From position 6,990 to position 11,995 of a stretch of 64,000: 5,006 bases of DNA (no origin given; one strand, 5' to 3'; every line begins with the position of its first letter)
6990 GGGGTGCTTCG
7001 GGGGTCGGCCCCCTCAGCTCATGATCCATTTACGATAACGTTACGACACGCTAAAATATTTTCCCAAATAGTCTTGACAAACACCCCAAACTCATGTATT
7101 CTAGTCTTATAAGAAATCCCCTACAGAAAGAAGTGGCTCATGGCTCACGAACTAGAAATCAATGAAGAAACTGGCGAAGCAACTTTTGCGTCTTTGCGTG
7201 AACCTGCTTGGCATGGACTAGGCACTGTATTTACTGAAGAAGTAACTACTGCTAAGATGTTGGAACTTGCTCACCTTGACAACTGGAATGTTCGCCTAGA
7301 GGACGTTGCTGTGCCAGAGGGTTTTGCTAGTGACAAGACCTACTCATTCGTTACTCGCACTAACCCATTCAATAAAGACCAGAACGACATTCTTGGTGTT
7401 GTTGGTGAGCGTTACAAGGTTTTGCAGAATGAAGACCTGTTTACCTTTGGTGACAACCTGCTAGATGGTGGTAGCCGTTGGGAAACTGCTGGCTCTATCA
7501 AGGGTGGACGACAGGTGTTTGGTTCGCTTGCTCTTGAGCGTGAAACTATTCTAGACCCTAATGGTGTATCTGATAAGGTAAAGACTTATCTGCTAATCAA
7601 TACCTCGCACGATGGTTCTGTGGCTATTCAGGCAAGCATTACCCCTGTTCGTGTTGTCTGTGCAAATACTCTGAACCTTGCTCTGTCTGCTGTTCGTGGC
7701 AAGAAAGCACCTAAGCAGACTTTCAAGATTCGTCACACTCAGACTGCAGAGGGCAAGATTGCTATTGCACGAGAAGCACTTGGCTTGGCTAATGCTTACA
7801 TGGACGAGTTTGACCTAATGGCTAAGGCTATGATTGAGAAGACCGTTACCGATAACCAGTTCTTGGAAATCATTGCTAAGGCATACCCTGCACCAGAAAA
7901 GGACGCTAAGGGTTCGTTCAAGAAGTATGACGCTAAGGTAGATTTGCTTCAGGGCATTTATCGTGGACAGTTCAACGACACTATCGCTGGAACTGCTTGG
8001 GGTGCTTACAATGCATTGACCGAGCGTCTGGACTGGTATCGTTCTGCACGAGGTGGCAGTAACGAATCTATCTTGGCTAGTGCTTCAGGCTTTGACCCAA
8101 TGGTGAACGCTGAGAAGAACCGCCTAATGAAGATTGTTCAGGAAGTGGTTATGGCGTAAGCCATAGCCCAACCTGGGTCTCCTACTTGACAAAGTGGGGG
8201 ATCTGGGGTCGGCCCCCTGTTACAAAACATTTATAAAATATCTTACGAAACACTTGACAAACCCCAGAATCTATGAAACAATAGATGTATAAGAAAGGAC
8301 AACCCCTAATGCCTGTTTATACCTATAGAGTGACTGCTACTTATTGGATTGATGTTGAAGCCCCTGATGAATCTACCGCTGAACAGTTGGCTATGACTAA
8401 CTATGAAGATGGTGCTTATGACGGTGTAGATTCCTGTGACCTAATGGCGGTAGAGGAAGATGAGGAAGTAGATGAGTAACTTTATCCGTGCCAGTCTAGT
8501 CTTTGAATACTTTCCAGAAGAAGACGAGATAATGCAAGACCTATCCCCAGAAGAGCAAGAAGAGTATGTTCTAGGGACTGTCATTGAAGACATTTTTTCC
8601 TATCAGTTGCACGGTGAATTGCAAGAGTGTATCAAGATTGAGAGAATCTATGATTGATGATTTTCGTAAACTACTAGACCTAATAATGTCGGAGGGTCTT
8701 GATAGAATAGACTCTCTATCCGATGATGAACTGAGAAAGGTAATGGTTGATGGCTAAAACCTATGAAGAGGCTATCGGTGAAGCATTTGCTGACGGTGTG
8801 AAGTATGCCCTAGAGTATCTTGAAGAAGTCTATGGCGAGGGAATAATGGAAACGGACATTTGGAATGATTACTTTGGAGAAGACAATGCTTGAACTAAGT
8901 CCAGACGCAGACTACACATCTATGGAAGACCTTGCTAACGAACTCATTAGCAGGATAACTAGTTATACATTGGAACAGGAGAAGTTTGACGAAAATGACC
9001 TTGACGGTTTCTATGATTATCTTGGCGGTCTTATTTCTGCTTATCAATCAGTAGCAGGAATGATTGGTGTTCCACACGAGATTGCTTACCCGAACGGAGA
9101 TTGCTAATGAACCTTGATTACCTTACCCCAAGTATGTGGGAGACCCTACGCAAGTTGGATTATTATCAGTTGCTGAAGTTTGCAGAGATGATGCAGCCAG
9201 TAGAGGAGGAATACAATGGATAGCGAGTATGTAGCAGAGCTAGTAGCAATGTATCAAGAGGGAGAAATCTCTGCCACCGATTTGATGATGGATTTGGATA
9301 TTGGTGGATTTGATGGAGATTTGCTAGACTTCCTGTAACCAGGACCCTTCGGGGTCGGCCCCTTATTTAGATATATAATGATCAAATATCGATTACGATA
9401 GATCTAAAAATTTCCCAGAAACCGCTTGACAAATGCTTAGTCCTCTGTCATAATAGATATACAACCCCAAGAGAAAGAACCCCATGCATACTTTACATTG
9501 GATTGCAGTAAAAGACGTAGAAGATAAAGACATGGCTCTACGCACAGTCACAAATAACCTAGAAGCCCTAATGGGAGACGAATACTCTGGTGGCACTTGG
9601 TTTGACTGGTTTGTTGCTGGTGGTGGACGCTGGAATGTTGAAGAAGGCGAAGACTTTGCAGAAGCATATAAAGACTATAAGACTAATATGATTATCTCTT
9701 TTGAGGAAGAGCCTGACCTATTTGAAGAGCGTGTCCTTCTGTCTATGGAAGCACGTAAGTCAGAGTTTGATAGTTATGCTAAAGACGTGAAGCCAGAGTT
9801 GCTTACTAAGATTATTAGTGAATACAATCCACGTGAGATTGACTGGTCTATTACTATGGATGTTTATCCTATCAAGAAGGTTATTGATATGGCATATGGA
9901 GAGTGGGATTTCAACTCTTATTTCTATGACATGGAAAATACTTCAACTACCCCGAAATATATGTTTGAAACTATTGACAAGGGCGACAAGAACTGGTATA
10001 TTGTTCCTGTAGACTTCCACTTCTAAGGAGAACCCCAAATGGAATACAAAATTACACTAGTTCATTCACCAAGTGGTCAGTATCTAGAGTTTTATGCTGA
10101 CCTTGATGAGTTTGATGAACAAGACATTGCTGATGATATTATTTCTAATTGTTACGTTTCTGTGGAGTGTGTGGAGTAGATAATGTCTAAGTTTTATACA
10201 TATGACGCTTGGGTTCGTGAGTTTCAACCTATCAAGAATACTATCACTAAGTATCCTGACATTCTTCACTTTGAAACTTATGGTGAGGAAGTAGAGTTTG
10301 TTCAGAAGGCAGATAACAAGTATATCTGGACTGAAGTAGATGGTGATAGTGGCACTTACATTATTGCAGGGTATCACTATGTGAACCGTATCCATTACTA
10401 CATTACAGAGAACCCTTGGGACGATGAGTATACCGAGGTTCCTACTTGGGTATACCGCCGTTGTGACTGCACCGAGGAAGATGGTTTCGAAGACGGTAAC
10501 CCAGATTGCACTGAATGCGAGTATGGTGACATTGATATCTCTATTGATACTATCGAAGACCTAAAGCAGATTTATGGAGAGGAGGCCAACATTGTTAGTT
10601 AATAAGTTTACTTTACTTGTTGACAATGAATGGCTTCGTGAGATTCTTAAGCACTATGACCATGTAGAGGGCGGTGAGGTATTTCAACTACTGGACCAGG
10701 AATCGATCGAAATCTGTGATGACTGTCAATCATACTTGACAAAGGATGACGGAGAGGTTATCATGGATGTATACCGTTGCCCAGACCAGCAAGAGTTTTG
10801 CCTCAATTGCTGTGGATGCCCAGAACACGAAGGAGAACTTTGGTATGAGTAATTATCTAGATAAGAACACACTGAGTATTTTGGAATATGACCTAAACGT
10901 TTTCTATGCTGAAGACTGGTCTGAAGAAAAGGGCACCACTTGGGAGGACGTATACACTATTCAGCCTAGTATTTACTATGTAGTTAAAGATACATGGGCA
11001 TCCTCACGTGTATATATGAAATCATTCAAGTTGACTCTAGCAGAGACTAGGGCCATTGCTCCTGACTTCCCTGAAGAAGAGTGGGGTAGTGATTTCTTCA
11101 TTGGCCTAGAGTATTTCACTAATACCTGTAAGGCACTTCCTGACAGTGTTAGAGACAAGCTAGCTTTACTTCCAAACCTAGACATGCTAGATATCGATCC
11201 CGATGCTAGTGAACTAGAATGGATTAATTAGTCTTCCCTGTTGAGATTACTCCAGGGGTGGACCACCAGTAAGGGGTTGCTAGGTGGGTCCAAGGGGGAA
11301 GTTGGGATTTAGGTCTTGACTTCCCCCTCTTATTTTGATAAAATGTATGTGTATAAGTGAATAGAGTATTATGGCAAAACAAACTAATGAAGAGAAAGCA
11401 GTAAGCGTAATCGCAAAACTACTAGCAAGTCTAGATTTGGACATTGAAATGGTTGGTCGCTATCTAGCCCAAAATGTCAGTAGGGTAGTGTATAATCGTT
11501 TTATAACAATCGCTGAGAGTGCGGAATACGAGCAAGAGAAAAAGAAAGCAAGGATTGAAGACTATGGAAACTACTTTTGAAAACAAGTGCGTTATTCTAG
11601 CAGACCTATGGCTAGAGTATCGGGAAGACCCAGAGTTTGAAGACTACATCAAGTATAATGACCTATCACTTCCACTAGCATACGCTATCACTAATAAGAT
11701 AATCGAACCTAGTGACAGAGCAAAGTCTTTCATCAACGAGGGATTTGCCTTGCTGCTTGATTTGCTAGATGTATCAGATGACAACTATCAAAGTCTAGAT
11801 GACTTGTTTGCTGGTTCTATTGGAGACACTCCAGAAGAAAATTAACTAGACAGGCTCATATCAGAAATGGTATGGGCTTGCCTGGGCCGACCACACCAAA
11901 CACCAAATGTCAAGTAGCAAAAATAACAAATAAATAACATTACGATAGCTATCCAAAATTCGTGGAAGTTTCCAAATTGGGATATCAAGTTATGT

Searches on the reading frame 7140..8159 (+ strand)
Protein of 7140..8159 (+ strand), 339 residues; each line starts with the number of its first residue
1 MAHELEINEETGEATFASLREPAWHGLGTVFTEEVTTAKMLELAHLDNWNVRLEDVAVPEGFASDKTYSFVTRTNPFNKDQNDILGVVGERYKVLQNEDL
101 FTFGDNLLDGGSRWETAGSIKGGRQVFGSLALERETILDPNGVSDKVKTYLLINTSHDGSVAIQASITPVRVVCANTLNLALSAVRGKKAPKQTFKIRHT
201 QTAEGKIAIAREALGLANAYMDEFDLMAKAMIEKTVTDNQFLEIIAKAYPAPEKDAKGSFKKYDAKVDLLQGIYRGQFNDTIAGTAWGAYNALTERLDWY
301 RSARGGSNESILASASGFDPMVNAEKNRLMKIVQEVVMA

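Call 11: search_protein_families(library=phrogs, proteins=[window:7140-8159:+])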
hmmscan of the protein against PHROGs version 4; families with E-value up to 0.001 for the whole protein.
window:7140-8159:+ (339 aa): 1 family
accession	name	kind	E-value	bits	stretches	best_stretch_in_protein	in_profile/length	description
phrog_1221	-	unknown function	6.9e-99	332.3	1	1-336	16-347/355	-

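Call 31: search_dna_similar(query=window:7140-8159:+, collection=phages, mode=protein, max_rows=15)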
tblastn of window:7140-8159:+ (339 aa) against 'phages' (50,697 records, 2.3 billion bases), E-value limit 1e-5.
Records with a match: 554; places in all: 640; records where one place covers at least 80% of the query: 480.
Best place of each record, by identity: <60% 554.
By first word of the organism name: Mycobacterium 203; Streptomyces 116; Microbacterium 55; Arthrobacter 50; Gordonia 35; Stenotrophomonas 16; uncultured 15; Rhodococcus 14; Sinorhizobium 7; CrAssphage 7; and 19 more.
By host as written in the record: Mycobacterium smegmatis mc2 155 121; Streptomyces griseus ATCC 10137 51; - 43; Mycobacterium smegmatis mc#155 37; Arthrobacter sp. ATCC 21022 33; Streptomyces lividans JI 1326 29; Microbacterium foliorum NRRL B-24224 SEA 23; Microbacterium foliorum NRRL B-24224 17; and 59 more.
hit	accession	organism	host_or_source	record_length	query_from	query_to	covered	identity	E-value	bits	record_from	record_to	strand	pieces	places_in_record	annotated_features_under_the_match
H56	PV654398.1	Streptomyces phage Riptide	Streptomyces mirabilis NRRL B-2400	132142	3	335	98%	55.5%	1e-113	368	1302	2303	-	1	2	2: hypothetical protein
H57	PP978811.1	Streptomyces phage Anedea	Streptomyces mirabilis NRRL B-2400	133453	3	335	98%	55.5%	3e-113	367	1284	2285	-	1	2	2: hypothetical protein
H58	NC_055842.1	Streptomyces phage Bmoc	Streptomyces griseofuscus ATCC 23916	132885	3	335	98%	55.5%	7e-113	365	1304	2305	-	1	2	2: hypothetical protein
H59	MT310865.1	Streptomyces phage Bmoc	Streptomyces griseofuscus ATCC 23916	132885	3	335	98%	55.5%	7e-113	365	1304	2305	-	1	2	2: hypothetical protein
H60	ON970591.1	Streptomyces phage Angela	Streptomyces griseus ATCC 10137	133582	3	333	98%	55.6%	9e-111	359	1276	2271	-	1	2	2: hypothetical protein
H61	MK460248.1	Streptomyces phage Teutsch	Streptomyces griseus ATCC 10137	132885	3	333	98%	55.3%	3e-109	355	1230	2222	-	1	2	2: hypothetical protein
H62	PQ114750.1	Streptomyces phage Larnav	Streptomyces lividans JI 1326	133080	3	333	98%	55.3%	3e-109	355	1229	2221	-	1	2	2: hypothetical protein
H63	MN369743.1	Streptomyces phage Tribute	Streptomyces griseus ATCC 10137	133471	3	333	98%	55.3%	3e-109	355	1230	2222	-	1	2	2: hypothetical protein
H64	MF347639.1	Streptomyces phage Samisti12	Streptomyces griseus ATCC 10137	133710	3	333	98%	55.3%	3e-109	355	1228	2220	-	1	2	hypothetical protein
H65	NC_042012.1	Streptomyces phage Samisti12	Streptomyces griseus ATCC 10137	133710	3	333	98%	55.3%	3e-109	355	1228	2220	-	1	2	hypothetical protein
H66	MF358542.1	Streptomyces phage Sushi23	Streptomyces griseus ATCC 10137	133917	3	333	98%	55.3%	3e-109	355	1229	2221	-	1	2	hypothetical protein (x2)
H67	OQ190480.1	Streptomyces phage Pepperwood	Streptomyces lividans JI 1326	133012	3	333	98%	55.3%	5e-109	354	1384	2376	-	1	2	3: hypothetical protein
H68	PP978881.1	Streptomyces phage Navo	Streptomyces lividans JI 1326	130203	3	333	98%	55.3%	5e-109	354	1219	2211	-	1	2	2: hypothetical protein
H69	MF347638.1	Streptomyces phage Peebs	Streptomyces lividans JI 1326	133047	3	333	98%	55.3%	6e-109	354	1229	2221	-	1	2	hypothetical protein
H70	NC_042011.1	Streptomyces phage Peebs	Streptomyces lividans JI 1326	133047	3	333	98%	55.3%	6e-109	354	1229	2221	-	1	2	hypothetical protein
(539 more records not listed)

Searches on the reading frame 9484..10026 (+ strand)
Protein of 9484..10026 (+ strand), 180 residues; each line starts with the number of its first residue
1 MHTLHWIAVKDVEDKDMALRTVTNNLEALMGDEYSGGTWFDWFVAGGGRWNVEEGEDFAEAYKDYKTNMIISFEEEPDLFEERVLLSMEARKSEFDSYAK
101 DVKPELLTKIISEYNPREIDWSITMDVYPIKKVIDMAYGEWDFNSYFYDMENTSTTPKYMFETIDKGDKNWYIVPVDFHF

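Call 81: search_protein_families(library=pfam, proteins=[window:9484-10026:+], max_evalue=0.05)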
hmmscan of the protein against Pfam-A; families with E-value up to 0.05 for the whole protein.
window:9484-10026:+ (180 aa): 1 family
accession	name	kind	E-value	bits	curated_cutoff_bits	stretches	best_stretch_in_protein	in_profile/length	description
PF06908.16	YpsA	-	0.038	14.4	27.7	0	40-96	40-100/168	YspA SLOG family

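Call 82: search_protein_families(library=phrogs, proteins=[window:9484-10026:+], max_evalue=0.01)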
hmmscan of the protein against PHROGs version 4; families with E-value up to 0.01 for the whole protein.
window:9484-10026:+ (180 aa): 0 families

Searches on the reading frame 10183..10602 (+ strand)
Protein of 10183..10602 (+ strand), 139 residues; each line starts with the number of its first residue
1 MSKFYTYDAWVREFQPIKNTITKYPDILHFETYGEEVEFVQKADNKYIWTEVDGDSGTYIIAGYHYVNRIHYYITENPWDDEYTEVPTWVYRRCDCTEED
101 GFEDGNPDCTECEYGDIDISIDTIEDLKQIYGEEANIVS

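Call 81: search_protein_families(library=pfam, proteins=[window:10183-10602:+], max_evalue=0.05)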
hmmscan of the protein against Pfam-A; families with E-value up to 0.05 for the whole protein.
window:10183-10602:+ (139 aa): 1 family
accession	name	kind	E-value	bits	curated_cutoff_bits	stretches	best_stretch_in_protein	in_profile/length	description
PF08272.16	Zn_Ribbon_Topo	-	0.043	14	25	0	38-59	7-28/41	Topoisomerase I zinc-ribbon-like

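Call 82: search_protein_families(library=phrogs, proteins=[window:10183-10602:+], max_evalue=0.01)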
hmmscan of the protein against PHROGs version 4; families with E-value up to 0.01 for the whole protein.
window:10183-10602:+ (139 aa): 1 family
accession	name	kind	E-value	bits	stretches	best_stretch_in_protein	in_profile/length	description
phrog_18253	-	unknown function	0.0025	19.1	1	34-70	13-49/51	-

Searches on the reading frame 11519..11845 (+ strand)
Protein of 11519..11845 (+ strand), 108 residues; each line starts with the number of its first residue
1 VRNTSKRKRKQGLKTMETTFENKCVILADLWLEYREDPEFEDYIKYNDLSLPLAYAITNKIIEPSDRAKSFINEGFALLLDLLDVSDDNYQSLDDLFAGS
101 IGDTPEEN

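Call 16: find_related_loci(query=window:11519-11845:+, collection=viral_contigs, flank=6000)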
Query window:11519-11845:+ (108 aa) in viral_contigs; peptide patterns used: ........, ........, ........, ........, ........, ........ (x = any residue, [..] = any of these).
28 stretches matched a pattern; 1 encode a relative of the query (tblastn E <= 1e-3); 1 distinct loci.
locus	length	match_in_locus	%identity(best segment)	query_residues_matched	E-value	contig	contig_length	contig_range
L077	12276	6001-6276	51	7-98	5e-30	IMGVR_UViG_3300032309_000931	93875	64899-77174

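Call 81: search_protein_families(library=pfam, proteins=[window:11519-11845:+], max_evalue=0.05)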
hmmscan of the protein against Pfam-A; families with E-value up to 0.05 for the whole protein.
window:11519-11845:+ (108 aa): 0 families

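Call 82: search_protein_families(library=phrogs, proteins=[window:11519-11845:+], max_evalue=0.01)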
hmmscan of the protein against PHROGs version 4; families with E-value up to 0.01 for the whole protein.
window:11519-11845:+ (108 aa): 0 families
